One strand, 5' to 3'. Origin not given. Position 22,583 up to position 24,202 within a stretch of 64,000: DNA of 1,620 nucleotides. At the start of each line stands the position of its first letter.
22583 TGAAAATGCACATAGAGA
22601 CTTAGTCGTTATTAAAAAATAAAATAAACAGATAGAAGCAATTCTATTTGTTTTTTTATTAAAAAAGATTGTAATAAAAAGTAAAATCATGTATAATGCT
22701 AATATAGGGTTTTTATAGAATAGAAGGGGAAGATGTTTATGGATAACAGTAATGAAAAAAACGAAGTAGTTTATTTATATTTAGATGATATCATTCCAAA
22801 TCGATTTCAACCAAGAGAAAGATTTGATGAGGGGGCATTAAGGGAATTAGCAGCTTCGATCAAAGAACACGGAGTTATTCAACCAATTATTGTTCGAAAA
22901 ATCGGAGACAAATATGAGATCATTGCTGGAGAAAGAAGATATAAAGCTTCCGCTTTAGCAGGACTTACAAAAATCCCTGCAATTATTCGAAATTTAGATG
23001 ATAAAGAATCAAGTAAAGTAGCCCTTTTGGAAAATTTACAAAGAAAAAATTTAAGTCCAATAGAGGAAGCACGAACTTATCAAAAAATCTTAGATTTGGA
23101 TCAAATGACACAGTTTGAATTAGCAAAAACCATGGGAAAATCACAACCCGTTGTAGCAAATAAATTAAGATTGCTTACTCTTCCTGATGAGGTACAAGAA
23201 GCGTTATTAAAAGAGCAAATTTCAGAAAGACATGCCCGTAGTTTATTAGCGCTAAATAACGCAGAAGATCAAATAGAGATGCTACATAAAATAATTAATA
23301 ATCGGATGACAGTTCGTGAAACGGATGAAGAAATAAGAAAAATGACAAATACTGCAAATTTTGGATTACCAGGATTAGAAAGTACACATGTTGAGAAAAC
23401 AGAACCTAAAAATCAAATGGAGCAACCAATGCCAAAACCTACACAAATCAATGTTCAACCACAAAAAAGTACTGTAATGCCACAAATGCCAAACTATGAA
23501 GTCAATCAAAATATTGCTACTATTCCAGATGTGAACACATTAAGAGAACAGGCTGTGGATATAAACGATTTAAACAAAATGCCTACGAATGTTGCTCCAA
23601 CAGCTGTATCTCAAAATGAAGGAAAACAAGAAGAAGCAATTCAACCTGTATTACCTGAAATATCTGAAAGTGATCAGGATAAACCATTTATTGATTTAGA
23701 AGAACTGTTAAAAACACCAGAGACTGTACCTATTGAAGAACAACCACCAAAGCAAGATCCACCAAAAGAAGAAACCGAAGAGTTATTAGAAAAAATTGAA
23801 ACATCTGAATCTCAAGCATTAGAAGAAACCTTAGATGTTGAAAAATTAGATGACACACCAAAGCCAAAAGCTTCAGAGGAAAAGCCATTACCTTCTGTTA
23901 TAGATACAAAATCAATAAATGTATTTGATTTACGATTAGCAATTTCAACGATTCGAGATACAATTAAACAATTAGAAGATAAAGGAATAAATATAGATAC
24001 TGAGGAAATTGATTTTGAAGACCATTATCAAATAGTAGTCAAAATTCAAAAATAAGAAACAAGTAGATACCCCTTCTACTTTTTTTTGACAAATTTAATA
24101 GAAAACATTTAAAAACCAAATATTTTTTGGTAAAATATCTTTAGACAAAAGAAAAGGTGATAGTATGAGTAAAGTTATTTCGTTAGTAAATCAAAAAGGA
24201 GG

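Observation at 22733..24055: Noc-like ParB paralogue with a ~190-aa disordered insertion and no obvious N-terminal amphipathic helix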

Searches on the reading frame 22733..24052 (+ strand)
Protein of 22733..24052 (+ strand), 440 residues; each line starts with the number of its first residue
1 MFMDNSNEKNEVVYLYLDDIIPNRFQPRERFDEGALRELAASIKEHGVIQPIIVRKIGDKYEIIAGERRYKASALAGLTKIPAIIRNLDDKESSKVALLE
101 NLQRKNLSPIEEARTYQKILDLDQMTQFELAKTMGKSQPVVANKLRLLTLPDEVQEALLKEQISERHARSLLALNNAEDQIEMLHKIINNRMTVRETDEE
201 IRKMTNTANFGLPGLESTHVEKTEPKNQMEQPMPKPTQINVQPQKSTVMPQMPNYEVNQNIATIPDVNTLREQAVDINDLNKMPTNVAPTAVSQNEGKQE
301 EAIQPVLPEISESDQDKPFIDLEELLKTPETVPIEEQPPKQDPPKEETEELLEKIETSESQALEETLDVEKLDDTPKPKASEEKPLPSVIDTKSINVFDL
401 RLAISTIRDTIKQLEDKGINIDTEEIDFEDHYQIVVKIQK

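Call 3: search_protein_families(library=ncbifam, proteins=[window:22733-24052:+], max_evalue=0.01)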
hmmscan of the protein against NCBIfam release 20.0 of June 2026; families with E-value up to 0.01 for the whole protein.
window:22733-24052:+ (440 aa): 8 families
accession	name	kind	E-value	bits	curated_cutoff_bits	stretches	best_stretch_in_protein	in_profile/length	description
TIGR04285.1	nucleoid_noc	exception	1.9e-91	305.9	315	2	11-243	1-221/255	nucleoid occlusion protein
TIGR00180.1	parB_part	domain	3.6e-57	193.1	58.45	1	11-188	4-186/186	ParB/RepB/Spo0J family partition protein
TIGR03734.1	PRTRC_parB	hypoth_equivalog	3.3e-40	138.2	278.6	1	26-207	7-192/555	PRTRC system ParB family protein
TIGR03454.1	partition_RepB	equivalog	6.5e-16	58.6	201.5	1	10-154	62-208/325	plasmid partitioning protein RepB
NF010406.0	PRK13832.1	subfamily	7.4e-13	47.9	640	1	33-185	26-180/578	plasmid partitioning protein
NF010440.0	PRK13866.1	equivalog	6.9e-09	35.3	522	1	36-115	90-171/336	plasmid partitioning protein RepB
NF053625.1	SerKinSerKArch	equivalog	1.3e-05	24.5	380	1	23-90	22-92/244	ADP-dependent L-serine kinase SerK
NF010252.0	PRK13698.1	equivalog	0.00056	18.9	274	1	30-192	83-243/323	ParB/RepB/Spo0J family plasmid partition protein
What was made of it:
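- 22733..24055 (+): noc orthologue, 440 aa (alternative start at 22739 gives 438 aa). TIGR04285 scores 305.9 bits (call 3).
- On Noc (nucleoid occlusion protein, TIGR04285): 305.9 bits, with the match split into two stretches by the insertion (call 3).
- The protein falls just under NCBI's curated Noc cut-off (305.9 against 315 bits, call 3).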

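Call 4: search_protein_families(library=pfam, proteins=[window:22733-24052:+], max_evalue=0.01)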
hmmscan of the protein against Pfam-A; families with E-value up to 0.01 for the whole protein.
window:22733-24052:+ (440 aa): 3 families
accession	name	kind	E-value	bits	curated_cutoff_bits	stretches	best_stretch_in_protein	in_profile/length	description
PF02195.25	ParB_N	-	2.9e-34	117.4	26.3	1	13-103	4-95/95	ParB N-terminal domain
PF17762.8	HTH_ParB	-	1.3e-33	115.7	22.6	1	105-205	1-101/102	ParB HTH domain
PF08535.16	KorB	-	3.1e-05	24.3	22.3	1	124-182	3-59/89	KorB domain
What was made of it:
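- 22769..23041 (+): ParB N-terminal (CTP-binding) domain, aa 13-103, with the GERRY and ENLQR motifs. Pfam PF02195, 117 bits (call 4).
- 23045..23347 (+): HTH DNA-binding domain, aa 105-205. The recognition stretch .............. (aa 135-148) carries Q138, K144 and R166, equivalent to Q173, K179 and R201. Pfam PF17762, 116 bits (call 4).
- On Noc (nucleoid occlusion protein, TIGR04285): PF02195 scores 117 bits (call 4).
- Checked: Residues 1-206 match ParB_N plus HTH_ParB (call 4).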

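Call 8: find_homologous_proteins(query=window:22733-24052:+, max_evalue=1e-10)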
Query window:22733-24052:+ (440 aa): 7999 proteins with E <= 1e-10 among 8000 candidates; the best 120 are listed.
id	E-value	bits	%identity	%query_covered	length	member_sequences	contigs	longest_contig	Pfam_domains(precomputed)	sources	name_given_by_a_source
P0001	2.1e-273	924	100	100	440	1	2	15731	PF17762.9,PF02195.27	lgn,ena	-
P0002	4.6e-273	923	100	100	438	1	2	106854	PF17762.9,PF02195.27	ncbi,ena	-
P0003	6.0e-273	923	99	100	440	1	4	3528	PF17762.9,PF02195.27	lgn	-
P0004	4.3e-272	920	99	100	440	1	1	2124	PF17762.9,PF02195.27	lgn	-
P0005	1.4e-271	919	100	100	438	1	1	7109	PF17762.9,PF02195.27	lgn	-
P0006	3.9e-271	917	99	100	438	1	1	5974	PF17762.9,PF02195.27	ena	-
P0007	5.1e-271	917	99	100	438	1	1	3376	PF17762.9,PF02195.27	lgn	-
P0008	1.2e-270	915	98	100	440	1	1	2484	PF17762.9,PF02195.27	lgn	-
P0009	4.7e-270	913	98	100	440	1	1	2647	PF17762.9,PF08535.16,PF02195.27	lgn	-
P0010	2.0e-269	911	98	100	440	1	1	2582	PF17762.9,PF02195.27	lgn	-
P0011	7.4e-269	910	98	100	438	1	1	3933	PF17762.9,PF02195.27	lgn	-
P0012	1.3e-227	774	85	100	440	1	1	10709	PF17762.9,PF02195.27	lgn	-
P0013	4.0e-190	650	74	100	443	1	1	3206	PF17762.9,PF08535.16,PF02195.27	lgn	-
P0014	2.1e-187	641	73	100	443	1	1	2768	PF17762.9,PF08535.16,PF02195.27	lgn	-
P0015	4.2e-181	621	70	100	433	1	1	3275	PF17762.9,PF02195.27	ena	-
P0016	6.4e-181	620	70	100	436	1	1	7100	PF17762.9,PF08535.16,PF02195.27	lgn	-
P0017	2.1e-174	599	71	100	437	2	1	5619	PF17762.9,PF08535.16,PF02195.27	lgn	-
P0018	6.9e-174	597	70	100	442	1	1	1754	PF17762.9,PF08535.16,PF02195.27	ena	-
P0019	1.7e-169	582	67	100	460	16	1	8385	PF17762.9,PF02195.27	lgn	-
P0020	2.8e-167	575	67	100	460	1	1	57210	PF17762.9,PF02195.27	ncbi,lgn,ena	-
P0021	9.7e-166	570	67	100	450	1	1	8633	PF17762.9,PF02195.27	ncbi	-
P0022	4.8e-157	541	61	100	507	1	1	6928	PF17762.9,PF02195.27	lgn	-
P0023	7.7e-155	534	65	100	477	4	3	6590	PF17762.9,PF02195.27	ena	-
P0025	7.1e-113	396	53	100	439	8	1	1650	PF17762.9,PF02195.27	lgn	-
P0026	3.3e-111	390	53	100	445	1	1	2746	PF17762.9,PF02195.27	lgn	-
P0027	3.2e-108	381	52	100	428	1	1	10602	PF17762.9,PF02195.27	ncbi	ncbi:MAG: ParB/RepB/Spo0J family partition protein [Bacilli bacterium]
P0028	4.2e-107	377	70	63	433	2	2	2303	PF17762.9,PF02195.27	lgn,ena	-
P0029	1.2e-104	369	52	98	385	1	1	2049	PF17762.9,PF02195.27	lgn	-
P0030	7.3e-104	366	54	100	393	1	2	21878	PF17762.9,PF02195.27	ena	-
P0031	9.5e-104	366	51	99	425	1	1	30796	PF17762.9,PF02195.27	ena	-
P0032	3.3e-103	364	51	98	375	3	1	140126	PF17762.9,PF02195.27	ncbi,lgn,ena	-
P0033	2.0e-102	362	51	99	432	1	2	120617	PF17762.9,PF02195.27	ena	-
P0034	5.0e-102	360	83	45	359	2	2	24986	PF17762.9,PF02195.27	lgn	-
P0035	2.0e-101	358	49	98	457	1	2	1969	PF17762.9,PF02195.27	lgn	-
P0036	3.5e-101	357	-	-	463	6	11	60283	PF17762.9,PF02195.27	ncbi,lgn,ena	-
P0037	4.2e-101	357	73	52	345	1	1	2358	PF17762.9,PF02195.27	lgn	-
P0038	4.4e-101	357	73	52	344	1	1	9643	PF17762.9,PF02195.27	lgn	-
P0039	4.8e-101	357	48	99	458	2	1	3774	PF17762.9,PF02195.27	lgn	-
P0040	6.7e-101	356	73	52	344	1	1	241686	PF17762.9,PF02195.27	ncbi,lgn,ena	-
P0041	1.1e-100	356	50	97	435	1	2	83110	PF17762.9,PF02195.27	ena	-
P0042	1.1e-100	356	74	50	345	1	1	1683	PF17762.9,PF02195.27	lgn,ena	-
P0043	1.8e-100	355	77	48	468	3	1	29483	PF17762.9,PF02195.27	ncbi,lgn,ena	-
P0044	2.7e-100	354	50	100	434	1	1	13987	PF17762.9,PF02195.27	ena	-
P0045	3.2e-100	354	74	51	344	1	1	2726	PF17762.9,PF02195.27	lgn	-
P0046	3.6e-100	354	47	99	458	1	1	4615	PF17762.9,PF02195.27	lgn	-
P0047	3.8e-100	354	51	98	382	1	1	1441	PF17762.9,PF02195.27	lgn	-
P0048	4.5e-100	354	49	99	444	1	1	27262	PF17762.9,PF02195.27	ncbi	-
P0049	4.9e-100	354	83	45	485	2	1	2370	PF17762.9,PF02195.27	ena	-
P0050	1.1e-99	352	74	50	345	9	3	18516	PF17762.9,PF02195.27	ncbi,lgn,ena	-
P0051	1.2e-99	352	50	98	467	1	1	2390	PF17762.9,PF02195.27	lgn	-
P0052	1.3e-99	352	48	98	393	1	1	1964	PF17762.9,PF02195.27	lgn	-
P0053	2.5e-99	351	47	98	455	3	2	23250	PF17762.9,PF02195.27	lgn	-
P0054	6.6e-99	350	46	99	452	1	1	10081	PF17762.9,PF02195.27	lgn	-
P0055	7.1e-99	350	48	98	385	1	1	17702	PF17762.9,PF02195.27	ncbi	-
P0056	7.6e-99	350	47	99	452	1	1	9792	PF17762.9,PF02195.27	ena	-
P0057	8.2e-99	350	47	99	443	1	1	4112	PF17762.9,PF02195.27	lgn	-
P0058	1.1e-98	349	46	99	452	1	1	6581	PF17762.9,PF02195.27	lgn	-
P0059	1.1e-98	349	48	99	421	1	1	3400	PF17762.9,PF02195.27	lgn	-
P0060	1.1e-98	349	76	49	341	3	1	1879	PF17762.9,PF02195.27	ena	-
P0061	1.3e-98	349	-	-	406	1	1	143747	PF17762.9,PF02195.27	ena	-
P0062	1.4e-98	349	47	99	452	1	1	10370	PF17762.9,PF02195.27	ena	-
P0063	1.4e-98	349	-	-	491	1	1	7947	PF17762.9,PF02195.27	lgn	-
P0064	1.6e-98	349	49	99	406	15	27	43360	PF17762.9,PF02195.27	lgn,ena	-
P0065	1.6e-98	349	51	98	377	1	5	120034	PF17762.9,PF02195.27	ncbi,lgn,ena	-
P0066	1.8e-98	349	83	44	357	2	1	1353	PF17762.9,PF02195.27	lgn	-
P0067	1.9e-98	348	83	44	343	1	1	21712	PF17762.9,PF02195.27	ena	-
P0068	2.1e-98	348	48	99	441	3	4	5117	PF17762.9,PF02195.27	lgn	-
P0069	2.2e-98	348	81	44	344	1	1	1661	PF17762.9,PF02195.27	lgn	-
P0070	2.2e-98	348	71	53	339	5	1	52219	PF17762.9,PF02195.27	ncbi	-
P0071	2.4e-98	348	51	98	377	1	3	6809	PF17762.9,PF02195.27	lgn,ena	-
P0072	2.4e-98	348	81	44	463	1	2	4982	PF17762.9,PF02195.27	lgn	-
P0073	2.5e-98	348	81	44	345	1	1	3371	PF17762.9,PF02195.27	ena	-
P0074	2.7e-98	348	-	-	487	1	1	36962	PF17762.9,PF02195.27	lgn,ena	-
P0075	2.9e-98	348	49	99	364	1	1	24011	PF17762.9,PF02195.27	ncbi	-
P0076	3.1e-98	348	83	45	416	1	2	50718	PF17762.9,PF02195.27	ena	-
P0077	3.3e-98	348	51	98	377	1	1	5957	PF17762.9,PF02195.27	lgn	-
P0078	3.9e-98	347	70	56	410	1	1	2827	PF17762.9,PF02195.27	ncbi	-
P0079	4.0e-98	347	81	44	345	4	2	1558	PF17762.9,PF02195.27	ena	-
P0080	4.4e-98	347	83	44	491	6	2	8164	PF17762.9,PF02195.27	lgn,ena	-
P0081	4.6e-98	347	79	46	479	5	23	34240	PF17762.9,PF02195.27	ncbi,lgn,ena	-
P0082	4.8e-98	347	51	98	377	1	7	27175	PF17762.9,PF02195.27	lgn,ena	-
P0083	4.9e-98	347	48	98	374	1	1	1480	PF17762.9,PF02195.27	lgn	-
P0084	5.7e-98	347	81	44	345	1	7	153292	PF17762.9,PF02195.27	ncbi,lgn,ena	-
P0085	5.7e-98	347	-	-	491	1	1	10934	PF17762.9,PF02195.27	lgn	-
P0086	5.7e-98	347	82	44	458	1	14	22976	PF17762.9,PF02195.27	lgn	-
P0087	6.6e-98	347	83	44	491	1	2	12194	PF17762.9,PF02195.27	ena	-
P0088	7.0e-98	347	81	44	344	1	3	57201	PF17762.9,PF02195.27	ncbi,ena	-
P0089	7.0e-98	347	82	44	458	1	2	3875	PF17762.9,PF02195.27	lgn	-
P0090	7.5e-98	346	-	-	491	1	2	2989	PF17762.9,PF02195.27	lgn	-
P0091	7.7e-98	346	82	44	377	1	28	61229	PF17762.9,PF02195.27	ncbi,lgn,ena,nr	ncbi:MAG TPA: ParB/RepB/Spo0J family partition protein [Candidatus Scybalousia intestinigallinarum]|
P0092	7.7e-98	346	75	51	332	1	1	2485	PF17762.9,PF02195.27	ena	-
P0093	7.9e-98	346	82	44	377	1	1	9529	PF17762.9,PF02195.27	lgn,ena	-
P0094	8.0e-98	346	-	-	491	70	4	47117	PF17762.9,PF02195.27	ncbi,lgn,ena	-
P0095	1.0e-97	346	82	44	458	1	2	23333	PF17762.9,PF02195.27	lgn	-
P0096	1.0e-97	346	-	-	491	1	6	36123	PF17762.9,PF02195.27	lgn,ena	-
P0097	1.1e-97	346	-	-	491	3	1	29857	PF17762.9,PF02195.27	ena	-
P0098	1.1e-97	346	83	44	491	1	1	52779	PF17762.9,PF02195.27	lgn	-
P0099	1.1e-97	346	-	-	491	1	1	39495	PF17762.9,PF02195.27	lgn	-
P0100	1.2e-97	346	82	44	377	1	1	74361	PF17762.9,PF02195.27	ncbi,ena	-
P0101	1.2e-97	346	83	44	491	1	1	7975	PF17762.9,PF02195.27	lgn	-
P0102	1.2e-97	346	-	-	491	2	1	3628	PF17762.9,PF02195.27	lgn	-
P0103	1.2e-97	346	82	44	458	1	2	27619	PF17762.9,PF02195.27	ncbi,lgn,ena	-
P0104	1.2e-97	346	-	-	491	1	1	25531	PF17762.9,PF02195.27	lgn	-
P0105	1.3e-97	346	83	44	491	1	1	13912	PF17762.9,PF02195.27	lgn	-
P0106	1.3e-97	346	84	44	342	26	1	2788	PF17762.9,PF02195.27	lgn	-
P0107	1.3e-97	346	-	-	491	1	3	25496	PF17762.9,PF02195.27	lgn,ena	-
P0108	1.4e-97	346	83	44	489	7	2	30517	PF17762.9,PF02195.27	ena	-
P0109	1.4e-97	346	83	44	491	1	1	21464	PF17762.9,PF02195.27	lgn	-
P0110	1.4e-97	346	82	44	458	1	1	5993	PF17762.9,PF02195.27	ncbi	-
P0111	1.5e-97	345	-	-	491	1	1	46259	PF17762.9,PF02195.27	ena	-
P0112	1.5e-97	345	83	44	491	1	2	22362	PF17762.9,PF02195.27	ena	-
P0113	1.5e-97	345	83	44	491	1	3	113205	PF17762.9,PF02195.27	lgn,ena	-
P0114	1.5e-97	345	83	44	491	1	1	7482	PF17762.9,PF02195.27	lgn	-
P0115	1.6e-97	345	-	-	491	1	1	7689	PF17762.9,PF02195.27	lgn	-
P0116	1.6e-97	345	82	44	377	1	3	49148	PF17762.9,PF02195.27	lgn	-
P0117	1.7e-97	345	82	44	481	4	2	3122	PF17762.9,PF02195.27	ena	-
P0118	1.7e-97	345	70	56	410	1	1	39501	PF17762.9,PF02195.27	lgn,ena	-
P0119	1.8e-97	345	50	98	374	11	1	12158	PF17762.9,PF02195.27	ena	-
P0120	1.8e-97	345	83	44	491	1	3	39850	PF17762.9,PF02195.27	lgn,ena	-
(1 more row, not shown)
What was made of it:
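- Checked: A second ATG at 22739 has better spacing to the Shine-Dalgarno sequence, and public gene calls use both starts, giving 438 and 440 aa (call 8).
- Eleven sequences at 98-100% identity, all 438 or 440 aa long, come from NCBI, ENA and Logan entries (call 8).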

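Call 9: search_solved_structures(query=window:22733-24052:+, show_alignments=3)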
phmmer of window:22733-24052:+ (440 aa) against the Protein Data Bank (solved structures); distinct sequences matched with E-value up to 0.001: 14.
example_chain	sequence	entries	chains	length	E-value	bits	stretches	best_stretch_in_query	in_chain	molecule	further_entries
7nfu_A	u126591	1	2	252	6.3e-63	216.6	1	3-206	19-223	Nucleoid occlusion protein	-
7ng0_A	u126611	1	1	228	5.8e-62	213.4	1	11-206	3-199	Nucleoid occlusion protein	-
7ol9_A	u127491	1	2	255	5.6e-53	183.8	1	5-206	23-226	Nucleoid occlusion protein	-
1vz0_A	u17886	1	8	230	1.7e-50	175.6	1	12-201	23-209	Chromosome-partitioning protein Spo0J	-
6sdk_A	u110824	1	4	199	2.1e-49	172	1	15-204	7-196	Stage 0 sporulation protein J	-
4umk_A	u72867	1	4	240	5.4e-49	170.7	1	9-210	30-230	PROBABLE CHROMOSOME-PARTITIONING PROTEIN PARB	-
7bnk_A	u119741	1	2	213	7.8e-44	153.7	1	12-204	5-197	ParB family protein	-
7o0n_A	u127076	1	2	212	6.1e-43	150.8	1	12-204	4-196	ParB family protein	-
7bnr_A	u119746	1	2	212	6.1e-43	150.7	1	12-204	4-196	ParB family protein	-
6t1f_A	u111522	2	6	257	1.8e-38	136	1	23-208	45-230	Chromosome-partitioning protein ParB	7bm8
6y93_A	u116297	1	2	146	3.6e-27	98.8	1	92-206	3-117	Nucleoid occlusion protein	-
6s6h_A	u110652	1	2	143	1.4e-18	70.5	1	95-208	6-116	Chromosome-partitioning protein ParB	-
8qa8_A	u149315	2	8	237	2.8e-13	53.1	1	17-159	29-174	Transcriptional repressor protein KorB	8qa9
1r71_A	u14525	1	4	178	3.6e-05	26.4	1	69-159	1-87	Transcriptional repressor protein korB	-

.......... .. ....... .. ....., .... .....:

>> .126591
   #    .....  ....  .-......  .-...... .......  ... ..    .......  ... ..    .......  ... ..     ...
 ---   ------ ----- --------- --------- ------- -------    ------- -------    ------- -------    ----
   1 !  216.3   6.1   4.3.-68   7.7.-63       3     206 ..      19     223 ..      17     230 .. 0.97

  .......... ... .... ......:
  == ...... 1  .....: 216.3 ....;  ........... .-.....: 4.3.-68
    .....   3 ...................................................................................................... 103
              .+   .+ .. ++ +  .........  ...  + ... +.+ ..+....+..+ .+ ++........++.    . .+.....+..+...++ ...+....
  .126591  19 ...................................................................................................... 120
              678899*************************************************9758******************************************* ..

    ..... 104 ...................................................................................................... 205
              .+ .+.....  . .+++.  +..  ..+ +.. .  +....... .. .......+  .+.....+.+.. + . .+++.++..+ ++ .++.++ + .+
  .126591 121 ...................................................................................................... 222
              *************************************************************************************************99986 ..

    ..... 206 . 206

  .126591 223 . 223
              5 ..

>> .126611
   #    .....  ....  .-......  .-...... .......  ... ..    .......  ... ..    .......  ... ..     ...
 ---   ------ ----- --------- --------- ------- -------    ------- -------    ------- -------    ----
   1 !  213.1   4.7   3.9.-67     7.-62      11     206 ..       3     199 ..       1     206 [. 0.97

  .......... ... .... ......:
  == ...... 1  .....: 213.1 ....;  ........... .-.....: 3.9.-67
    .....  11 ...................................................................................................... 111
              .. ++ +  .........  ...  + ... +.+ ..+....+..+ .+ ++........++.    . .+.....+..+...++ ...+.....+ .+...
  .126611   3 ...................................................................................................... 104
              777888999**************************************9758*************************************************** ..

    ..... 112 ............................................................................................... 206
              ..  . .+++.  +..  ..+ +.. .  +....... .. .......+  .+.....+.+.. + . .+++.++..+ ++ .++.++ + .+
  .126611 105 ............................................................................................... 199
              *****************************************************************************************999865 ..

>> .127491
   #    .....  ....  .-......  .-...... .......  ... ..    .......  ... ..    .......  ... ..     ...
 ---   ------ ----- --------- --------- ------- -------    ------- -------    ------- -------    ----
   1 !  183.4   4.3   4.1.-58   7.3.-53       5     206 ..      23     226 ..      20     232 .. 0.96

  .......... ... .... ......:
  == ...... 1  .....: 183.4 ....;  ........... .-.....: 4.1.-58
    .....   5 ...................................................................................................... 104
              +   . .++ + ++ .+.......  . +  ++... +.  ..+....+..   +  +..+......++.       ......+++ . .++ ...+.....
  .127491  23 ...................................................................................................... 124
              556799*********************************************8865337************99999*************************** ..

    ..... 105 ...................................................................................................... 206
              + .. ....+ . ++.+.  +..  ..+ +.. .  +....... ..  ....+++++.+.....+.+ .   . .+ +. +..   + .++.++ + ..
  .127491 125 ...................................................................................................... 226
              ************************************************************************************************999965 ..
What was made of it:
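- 22733..24055 (+): Best PDB hits are Noc (call 9).
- Checked: The best solved relatives are Noc structures: 7NFU/7NG0 at 213-217 bits, against 176 bits for Spo0J 1VZ0 (call 9).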
